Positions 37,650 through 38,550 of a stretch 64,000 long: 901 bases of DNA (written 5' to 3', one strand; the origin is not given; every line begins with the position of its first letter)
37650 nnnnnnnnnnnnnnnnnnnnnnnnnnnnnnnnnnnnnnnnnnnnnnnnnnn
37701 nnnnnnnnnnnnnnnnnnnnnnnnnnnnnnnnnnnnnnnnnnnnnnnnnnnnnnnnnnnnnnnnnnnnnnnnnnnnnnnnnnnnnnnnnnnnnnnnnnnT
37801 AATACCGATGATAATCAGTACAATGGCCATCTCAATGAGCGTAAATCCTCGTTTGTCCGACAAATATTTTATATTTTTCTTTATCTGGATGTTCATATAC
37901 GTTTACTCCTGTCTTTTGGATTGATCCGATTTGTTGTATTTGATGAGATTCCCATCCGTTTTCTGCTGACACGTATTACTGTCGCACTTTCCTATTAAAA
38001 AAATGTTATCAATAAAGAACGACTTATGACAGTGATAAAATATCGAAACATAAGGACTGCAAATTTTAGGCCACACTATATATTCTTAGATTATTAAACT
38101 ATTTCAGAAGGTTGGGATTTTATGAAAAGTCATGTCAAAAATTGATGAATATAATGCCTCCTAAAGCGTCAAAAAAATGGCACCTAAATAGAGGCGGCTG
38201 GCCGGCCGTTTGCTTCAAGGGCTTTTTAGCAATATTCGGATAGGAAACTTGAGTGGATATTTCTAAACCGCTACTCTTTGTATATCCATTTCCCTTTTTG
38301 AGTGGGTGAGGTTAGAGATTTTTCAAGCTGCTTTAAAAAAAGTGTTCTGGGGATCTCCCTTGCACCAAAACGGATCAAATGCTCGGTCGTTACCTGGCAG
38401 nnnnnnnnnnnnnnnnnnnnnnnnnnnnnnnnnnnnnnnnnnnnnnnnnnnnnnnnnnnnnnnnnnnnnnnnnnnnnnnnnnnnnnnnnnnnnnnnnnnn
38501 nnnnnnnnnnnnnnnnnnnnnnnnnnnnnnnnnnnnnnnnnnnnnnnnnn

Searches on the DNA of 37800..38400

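Call 88: search_rna_families(source=window, start=37800, end=38400, threshold=evalue, max_evalue=1)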
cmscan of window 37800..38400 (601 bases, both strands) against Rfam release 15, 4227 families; matches with E-value up to 1: 0.
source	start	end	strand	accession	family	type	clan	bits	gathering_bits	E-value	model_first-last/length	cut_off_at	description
